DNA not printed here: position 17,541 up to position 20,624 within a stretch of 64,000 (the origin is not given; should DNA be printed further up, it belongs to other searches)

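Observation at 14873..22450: Signal-transduction island: HD-GYP regulator, GAF kinase, a giant Cys-rich/beta-helix/Gly-rich lipoprotein, and an FHA-GAF-sigma54 activator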

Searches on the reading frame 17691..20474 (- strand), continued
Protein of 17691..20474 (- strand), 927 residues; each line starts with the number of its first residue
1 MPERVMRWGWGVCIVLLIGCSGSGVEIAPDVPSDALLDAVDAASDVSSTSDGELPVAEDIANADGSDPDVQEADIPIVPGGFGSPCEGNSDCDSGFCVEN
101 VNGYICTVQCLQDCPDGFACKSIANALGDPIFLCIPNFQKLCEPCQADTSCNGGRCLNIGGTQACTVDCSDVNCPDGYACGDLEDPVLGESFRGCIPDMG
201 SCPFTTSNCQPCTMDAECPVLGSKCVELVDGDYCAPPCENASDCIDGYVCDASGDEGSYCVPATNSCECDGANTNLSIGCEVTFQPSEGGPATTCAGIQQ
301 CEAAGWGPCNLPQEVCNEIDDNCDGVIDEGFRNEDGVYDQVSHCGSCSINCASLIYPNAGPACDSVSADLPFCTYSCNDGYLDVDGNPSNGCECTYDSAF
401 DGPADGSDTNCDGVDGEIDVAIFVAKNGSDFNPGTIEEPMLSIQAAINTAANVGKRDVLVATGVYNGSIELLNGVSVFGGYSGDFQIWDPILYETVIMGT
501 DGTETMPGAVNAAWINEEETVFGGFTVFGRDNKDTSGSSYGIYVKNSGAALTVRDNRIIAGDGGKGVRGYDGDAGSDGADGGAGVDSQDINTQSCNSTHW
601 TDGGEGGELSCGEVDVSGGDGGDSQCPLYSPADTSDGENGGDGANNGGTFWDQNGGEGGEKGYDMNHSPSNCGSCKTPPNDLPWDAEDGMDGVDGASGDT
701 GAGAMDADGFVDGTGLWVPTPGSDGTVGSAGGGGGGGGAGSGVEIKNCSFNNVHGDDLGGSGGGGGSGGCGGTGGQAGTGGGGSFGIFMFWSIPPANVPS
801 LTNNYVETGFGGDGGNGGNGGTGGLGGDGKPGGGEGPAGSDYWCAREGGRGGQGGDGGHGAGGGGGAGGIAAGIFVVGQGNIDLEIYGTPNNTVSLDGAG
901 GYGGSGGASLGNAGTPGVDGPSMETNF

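Call 20: find_encoding_contigs(protein=P0014, flank=8000, max_places=2)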
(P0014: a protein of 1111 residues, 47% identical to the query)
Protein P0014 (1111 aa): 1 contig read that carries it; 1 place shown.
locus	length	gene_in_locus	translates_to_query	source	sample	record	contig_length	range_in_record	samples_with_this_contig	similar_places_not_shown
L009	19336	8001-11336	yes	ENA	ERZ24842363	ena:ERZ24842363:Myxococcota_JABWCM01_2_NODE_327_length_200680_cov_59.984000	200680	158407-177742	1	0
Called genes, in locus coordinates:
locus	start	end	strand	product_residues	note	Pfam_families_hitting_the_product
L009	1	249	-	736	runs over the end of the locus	-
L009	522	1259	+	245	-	PF01694:Rhomboid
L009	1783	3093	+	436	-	PF13505:OMP_b-brl, PF02412:TSP_3 (faint), PF00691:OmpA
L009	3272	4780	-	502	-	-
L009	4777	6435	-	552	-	PF00989:PAS (weak), PF13188:PAS_8 (weak), PF08448:PAS_4 (weak), PF13426:PAS_9, PF00512:HisKA, PF02518:HATPase_c, PF13581:HATPase_c_2 (weak), PF00072:Response_reg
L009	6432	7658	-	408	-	PF08495:FIST, PF10442:FIST_C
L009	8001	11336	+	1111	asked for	PF11617:Cu-binding_MopE (faint)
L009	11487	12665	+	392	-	PF00069:Pkinase, PF01636:APH, PF07714:PK_Tyr_Ser-Thr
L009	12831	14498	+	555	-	PF01676:Metalloenzyme, PF06415:iPGM_N, PF01676:Metalloenzyme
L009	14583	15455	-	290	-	PF00753:Lactamase_B (weak), PF12706:Lactamase_B_2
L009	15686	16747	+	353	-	PF04909:Amidohydro_2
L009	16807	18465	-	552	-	PF01841:Transglut_core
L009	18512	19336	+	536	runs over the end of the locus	-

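Call 25: search_solved_structures(query=A1, max_evalue=1)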
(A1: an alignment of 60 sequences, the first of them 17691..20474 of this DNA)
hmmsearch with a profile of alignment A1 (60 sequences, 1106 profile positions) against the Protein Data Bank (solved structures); distinct sequences matched with E-value up to 1: 21.
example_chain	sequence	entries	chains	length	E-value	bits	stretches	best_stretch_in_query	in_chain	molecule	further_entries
8oir_Aa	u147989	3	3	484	0.0043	18.2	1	972-1010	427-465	Peptide chain release factor 1, mitochondrial | Peptide chain release factor 1, mitochondrial,mtRF1(AAQ)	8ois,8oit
3vst_A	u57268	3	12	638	0.007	17.6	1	598-645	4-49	Xylosidase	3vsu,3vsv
7zq8_A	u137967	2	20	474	0.011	16.9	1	964-1009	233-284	VelcroVax tandem HBcAg with SUMO-Affimer inserted at MIR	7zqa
8ubg_A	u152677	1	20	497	0.038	15.1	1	986-1018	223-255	DpHF19,Green fluorescent protein (Fragment)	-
6jic_A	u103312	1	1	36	0.066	14.3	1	406-438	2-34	WCI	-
6trp_A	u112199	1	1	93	0.12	13.4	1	935-979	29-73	Peptide synthetase XpsB,Peptide synthetase XpsB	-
5mj3_C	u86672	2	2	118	0.19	12.8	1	1033-1094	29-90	ALPHABODY MA12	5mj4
9o0l_A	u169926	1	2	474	0.27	12.3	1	1010-1073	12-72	Coiled-coil domain-containing protein 6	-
8ejd_c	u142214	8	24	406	0.28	12.3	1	981-1011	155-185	Glycoprotein G2 | Glycoprotein G2, 2-dehydro-3-deoxyphosphogluconate aldolase/4-hydroxy-2-oxoglutarate aldol | Glycoprotein GP2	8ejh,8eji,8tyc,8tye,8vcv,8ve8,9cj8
9cj7_c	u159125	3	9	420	0.29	12.2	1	981-1011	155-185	Glycoprotein G2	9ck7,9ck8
5x83_A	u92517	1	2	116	0.32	12.1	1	973-1009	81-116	Netrin receptor DCC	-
9kcv_A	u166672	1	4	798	0.32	12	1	985-1011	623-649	Protein CNGC15b,Calmodulin 2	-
8ejf_a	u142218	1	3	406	0.35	11.9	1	983-1011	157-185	Glycoprotein GP2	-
5wbs_A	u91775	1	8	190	0.48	11.5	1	989-1032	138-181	Frizzled-7,inhibitor peptide Fz7-21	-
9o04_A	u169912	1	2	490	0.48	11.5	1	1009-1073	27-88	Coiled-coil domain-containing protein 6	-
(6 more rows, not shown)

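Call 30: predict_structure(alignment_id=A1)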
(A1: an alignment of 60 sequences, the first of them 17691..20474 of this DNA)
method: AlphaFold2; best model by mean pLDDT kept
length: 927 residues; sequences in the alignment: 60
mean_pLDDT: 84.7   pTM: 0.59
mean pLDDT of the five models: 84.7, 84.6, 83.7, 82.3, 81.4
residues with pLDDT >= 90: 478; 70-90: 327; 50-70: 49; < 50: 73
segments of 3 or more residues with pLDDT < 50: 1-10, 17-74, 647-649
pLDDT, mean of each block of 10 residues (from residue 1): 44 48 32 30 30 32 33 60 90 90 88 82 71 81 78 81 84 82 84 83 61 80 83 88 83 81 81 75 76 80 84 85 85 88 88 88 83 90 85 88 84 88 97 97 98 97 97 98 92 96 93 98 98 95 98 98 98 98 94 89 97 95 90 73 73 79 85 80 92 95 93 96 97 96 82 81 98 98 98 96 97 98 98 82 85 97 98 97 90 95 98 97 94
secondary structure, 60 per line:
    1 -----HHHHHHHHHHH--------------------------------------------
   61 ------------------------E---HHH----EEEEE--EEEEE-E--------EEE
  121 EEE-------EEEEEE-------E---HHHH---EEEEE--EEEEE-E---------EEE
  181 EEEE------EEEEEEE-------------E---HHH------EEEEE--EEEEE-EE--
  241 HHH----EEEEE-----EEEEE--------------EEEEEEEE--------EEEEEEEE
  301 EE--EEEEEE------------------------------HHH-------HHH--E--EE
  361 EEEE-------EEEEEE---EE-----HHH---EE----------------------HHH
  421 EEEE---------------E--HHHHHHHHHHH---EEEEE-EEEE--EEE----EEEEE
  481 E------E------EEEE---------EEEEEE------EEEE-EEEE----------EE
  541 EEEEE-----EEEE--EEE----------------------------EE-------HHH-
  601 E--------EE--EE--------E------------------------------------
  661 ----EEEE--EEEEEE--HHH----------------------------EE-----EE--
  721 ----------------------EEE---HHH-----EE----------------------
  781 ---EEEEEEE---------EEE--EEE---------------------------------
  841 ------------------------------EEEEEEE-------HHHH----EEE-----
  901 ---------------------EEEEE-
elements in order (helices of 4 or more, strands of 3 or more residues): H6-16 E96-100 E103-107 E118-123 E131-136 H148-151 E155-159 E162-166 E178-184 E191-197 E224-228 E231-235 E248-252 E258-262 E277-284 E293-302 E305-310 E359-364 E372-377 E421-424 H443-453 E457-461 E463-466 E469-471 E476-481 E495-498 E508-513 E520-523 E525-528 E539-545 E551-554 E557-559 E665-668 E671-676 E743-745 E784-790 E800-802 E805-807 E871-877 H885-888 E893-895 E922-926

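Call 43: find_related_loci(query=A1, collection=genome_contigs, flank=8000)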
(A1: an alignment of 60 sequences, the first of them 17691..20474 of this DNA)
Query A1 (927 aa) in genome_contigs; peptide patterns used: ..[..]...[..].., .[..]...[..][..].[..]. (x = any residue, [..] = any of these).
600 stretches matched a pattern (row limit reached: there are more); 92 encode a relative of the query (tblastn E <= 1e-3); the best 80 are kept; 79 distinct loci.
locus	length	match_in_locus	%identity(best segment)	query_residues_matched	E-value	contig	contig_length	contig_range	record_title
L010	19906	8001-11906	45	132-807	3e-99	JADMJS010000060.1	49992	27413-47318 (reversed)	MAG: Myxococcales bacterium isolate MAG_44 NODE_577_length_49992_cov_9.297375, whole genome shotgun sequence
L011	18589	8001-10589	38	74-807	1e-91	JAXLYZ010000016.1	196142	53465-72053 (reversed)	MAG: Myxococcota bacterium isolate STL-MYX26 C4.62.fa-16, whole genome shotgun sequence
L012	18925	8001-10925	37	66-808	4e-81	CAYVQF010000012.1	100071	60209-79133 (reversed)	MAG TPA_asm: uncultured Myxococcales bacterium isolate SRP241326_co1_343 genome assembly, contig: NODE_361_length_100071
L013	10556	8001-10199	35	198-629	2e-48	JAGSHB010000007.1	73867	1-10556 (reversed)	MAG: Myxococcales bacterium isolate GY13CH_bin.24 k141_491577_length_73867_cov_11.2032, whole genome shotgun sequence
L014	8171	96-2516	32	82-694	6e-44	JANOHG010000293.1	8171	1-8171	MAG: Archangiaceae bacterium isolate SOY_64_concoct_227 SOY_64_k141_4106674, whole genome shotgun sequence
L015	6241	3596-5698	33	63-382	1e-31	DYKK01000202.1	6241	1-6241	MAG TPA_asm: Anaeromyxobacter dehalogenans isolate SulCav_AS07-7_70_20 SulCav_AS07_7_11543_length_6241_cov_12_001455, wh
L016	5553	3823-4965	32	72-529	3e-29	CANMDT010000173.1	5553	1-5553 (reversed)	MAG: Myxococcales bacterium isolate ZH-13may13-111 genome assembly, contig: ZH-13may13-C16221, whole genome shotgun sequ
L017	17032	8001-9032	33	14-384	1e-27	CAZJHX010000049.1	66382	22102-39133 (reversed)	MAG TPA_asm: uncultured Myxococcales bacterium isolate binchicken_co141_27 genome assembly, contig: NODE_1717_length_663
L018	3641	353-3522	35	2-331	4e-26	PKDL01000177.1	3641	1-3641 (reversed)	MAG: Proteobacteria bacterium isolate Deltapro1 c_000000018549, whole genome shotgun sequence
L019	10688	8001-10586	34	74-563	7e-25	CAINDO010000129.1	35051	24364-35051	MAG: uncultured Myxococcales bacterium isolate Loclat_bin-06019 genome assembly, contig: bin-06019:129/667, whole genome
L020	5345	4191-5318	31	203-481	2e-24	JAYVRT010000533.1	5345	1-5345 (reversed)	MAG: Archangiaceae bacterium isolate GL73_DN_concoct_64 GL73_DN_concoct_64_532, whole genome shotgun sequence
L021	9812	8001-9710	32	63-559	2e-23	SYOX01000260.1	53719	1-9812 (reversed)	MAG: Proteobacteria bacterium isolate F1-80-MAGs165 F1-80__c463344, whole genome shotgun sequence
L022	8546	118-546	41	71-202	2e-22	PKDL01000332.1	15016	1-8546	MAG: Proteobacteria bacterium isolate Deltapro1 c_000000001843, whole genome shotgun sequence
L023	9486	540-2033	31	80-611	9e-45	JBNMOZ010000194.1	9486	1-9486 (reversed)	MAG: Bradymonadia bacterium isolate 3300055292_31 Ga0535668_0012008, whole genome shotgun sequence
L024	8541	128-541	40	314-452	9e-22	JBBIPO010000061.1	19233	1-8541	MAG: Deltaproteobacteria bacterium isolate TCF170221_bin_304 NODE_3158_length_19233_cov_9.482011, whole genome shotgun s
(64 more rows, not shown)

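Call 49: search_protein_families(library=pfam, proteins=[P0003, P0007, P0014, P0041, P0069, P0086, P0005, P0118], max_evalue=0.1)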
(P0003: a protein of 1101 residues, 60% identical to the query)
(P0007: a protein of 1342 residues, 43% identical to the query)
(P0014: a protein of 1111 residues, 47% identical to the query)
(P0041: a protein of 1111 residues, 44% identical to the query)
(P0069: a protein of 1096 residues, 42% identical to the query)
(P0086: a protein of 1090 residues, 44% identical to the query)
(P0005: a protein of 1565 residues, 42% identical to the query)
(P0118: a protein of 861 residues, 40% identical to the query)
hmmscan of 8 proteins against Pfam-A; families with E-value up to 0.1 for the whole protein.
P0003 (1101 aa): 1 family
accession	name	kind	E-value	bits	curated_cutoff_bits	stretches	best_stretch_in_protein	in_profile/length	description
PF11617.13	Cu-binding_MopE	-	4.7e-09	36.8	27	3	494-509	15-30/30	Putative metal-binding motif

P0007 (1342 aa): 1 family
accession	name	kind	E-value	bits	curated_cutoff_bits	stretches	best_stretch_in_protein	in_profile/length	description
PF11617.13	Cu-binding_MopE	-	2.2e-13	50.6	27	5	300-317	13-30/30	Putative metal-binding motif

P0014 (1111 aa): 1 family
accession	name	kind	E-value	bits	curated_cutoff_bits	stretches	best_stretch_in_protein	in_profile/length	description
PF11617.13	Cu-binding_MopE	-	4.8e-10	39.9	27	3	307-323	14-30/30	Putative metal-binding motif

P0041 (1111 aa): 1 family
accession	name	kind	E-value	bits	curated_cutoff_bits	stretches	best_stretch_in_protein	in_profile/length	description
PF11617.13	Cu-binding_MopE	-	9.1e-08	32.7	27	2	489-505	14-30/30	Putative metal-binding motif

P0069 (1096 aa): 1 family
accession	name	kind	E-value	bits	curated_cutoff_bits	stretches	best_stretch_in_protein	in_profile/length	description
PF11617.13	Cu-binding_MopE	-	4.4e-05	24.1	27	3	479-495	14-30/30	Putative metal-binding motif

P0086 (1090 aa): 1 family
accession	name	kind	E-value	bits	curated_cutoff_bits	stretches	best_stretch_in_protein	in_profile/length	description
PF11617.13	Cu-binding_MopE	-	8.9e-07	29.5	27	2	229-244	14-29/30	Putative metal-binding motif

P0005 (1565 aa): 1 family
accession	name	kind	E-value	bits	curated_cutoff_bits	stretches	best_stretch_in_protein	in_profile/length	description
PF11617.13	Cu-binding_MopE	-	3.4e-23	82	27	6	756-773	13-30/30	Putative metal-binding motif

P0118 (861 aa): 1 family
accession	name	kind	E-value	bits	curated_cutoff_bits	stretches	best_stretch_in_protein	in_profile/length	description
PF11617.13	Cu-binding_MopE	-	0.012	16.3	27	1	234-249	15-30/30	Putative metal-binding motif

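Call 73: search_protein_representatives(protein=window:17691-20474:-)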
Query: 927 residues. Proteins with E-value up to 0.001 (for the whole library): 4357; up to 1e-10: 1960; up to 1e-30: 508. The best 150 are listed.
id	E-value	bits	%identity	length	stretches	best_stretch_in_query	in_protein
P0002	0.0e+00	1731.5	82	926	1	1-927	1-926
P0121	0.0e+00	1262.7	42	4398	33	198-927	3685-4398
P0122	0.0e+00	1045.0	42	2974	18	202-927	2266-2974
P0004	9.5e-253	858.1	46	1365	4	198-926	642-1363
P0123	8.0e-245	831.8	42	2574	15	200-927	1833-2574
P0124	2.9e-242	823.3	38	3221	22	207-593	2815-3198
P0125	5.7e-242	822.4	42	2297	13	204-927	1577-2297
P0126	3.4e-224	763.5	42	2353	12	203-927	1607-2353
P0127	1.8e-208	711.4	42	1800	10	205-926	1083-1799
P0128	4.6e-204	696.9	43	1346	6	198-927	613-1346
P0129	9.0e-201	686.0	40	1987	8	203-927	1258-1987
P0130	9.2e-200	682.6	41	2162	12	204-927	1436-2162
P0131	7.4e-197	673.0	41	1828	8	201-927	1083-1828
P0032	9.3e-196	669.4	46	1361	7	198-927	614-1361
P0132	1.4e-194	665.5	39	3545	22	313-922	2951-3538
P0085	7.6e-177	606.7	44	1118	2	202-927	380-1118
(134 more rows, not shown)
